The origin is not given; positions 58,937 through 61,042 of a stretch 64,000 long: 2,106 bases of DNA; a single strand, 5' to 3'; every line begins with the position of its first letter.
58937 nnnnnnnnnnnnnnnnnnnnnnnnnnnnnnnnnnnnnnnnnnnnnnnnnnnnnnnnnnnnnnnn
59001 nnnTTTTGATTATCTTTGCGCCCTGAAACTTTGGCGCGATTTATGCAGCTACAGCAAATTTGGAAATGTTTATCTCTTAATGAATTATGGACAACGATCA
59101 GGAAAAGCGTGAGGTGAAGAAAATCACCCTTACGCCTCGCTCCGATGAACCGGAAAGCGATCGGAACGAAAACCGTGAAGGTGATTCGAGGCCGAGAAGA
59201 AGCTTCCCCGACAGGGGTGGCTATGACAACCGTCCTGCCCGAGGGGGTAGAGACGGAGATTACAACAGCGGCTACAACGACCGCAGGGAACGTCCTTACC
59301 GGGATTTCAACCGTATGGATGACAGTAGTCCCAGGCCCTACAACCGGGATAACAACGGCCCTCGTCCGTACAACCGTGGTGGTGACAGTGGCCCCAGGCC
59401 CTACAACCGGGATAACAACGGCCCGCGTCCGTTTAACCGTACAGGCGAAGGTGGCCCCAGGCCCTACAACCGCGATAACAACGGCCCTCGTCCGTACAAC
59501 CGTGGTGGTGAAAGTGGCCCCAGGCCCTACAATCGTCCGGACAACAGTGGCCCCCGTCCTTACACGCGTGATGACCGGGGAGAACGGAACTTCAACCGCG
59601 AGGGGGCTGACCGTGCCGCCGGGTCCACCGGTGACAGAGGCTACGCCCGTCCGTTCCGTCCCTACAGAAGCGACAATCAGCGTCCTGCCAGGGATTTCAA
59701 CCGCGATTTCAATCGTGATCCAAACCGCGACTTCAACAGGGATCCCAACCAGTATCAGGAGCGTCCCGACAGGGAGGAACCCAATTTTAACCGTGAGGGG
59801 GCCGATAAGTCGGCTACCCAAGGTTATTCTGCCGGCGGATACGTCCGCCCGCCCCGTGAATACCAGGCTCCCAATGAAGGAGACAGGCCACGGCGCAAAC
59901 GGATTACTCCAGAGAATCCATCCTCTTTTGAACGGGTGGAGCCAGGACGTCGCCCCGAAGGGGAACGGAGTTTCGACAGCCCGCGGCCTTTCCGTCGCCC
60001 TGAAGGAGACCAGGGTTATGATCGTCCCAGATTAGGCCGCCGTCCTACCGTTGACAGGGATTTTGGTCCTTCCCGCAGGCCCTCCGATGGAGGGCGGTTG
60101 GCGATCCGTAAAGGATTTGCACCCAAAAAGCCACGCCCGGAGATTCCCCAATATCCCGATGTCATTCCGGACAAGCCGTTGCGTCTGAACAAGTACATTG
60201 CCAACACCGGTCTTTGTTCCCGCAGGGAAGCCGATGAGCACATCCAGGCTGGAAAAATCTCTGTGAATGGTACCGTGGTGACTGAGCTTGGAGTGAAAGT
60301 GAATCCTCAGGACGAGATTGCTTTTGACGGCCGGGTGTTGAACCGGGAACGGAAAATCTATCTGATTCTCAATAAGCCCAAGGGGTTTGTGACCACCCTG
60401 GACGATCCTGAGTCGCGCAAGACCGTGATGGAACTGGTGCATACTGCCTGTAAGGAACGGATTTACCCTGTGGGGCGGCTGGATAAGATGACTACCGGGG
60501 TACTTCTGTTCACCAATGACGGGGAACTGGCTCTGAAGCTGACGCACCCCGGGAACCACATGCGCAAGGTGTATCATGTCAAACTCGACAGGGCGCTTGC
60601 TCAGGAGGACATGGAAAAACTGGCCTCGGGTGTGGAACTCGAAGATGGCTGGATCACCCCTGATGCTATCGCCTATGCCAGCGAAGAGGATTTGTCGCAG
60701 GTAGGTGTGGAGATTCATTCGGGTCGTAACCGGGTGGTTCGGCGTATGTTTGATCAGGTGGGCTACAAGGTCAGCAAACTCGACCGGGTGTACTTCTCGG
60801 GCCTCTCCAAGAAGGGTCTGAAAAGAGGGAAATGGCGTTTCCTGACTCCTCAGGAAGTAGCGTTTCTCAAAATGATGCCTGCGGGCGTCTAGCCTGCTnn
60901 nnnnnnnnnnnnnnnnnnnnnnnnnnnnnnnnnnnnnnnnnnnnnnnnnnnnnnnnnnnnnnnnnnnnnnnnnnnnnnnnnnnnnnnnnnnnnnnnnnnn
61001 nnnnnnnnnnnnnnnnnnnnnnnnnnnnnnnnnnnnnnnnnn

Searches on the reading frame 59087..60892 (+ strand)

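Call 69: search_protein_families(library=pfam, proteins=[window:59087-60892:+], max_evalue=0.0001)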
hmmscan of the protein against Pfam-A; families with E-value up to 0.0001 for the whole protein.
window:59087-60892:+ (601 aa): 3 families
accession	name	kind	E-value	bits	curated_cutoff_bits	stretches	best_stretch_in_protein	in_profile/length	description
PF00849.27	PseudoU_synth_2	-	4.8e-22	79.2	26.8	1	425-556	2-151/152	RNA pseudouridylate synthase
PF01479.30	S4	-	2.6e-11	43.5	22.8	1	366-411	2-48/48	S4 domain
PF22421.1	SYY_C-terminal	-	9.1e-06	25.9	27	1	364-427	18-82/83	Tyrosine--tRNA ligase SYY-like C-terminal domain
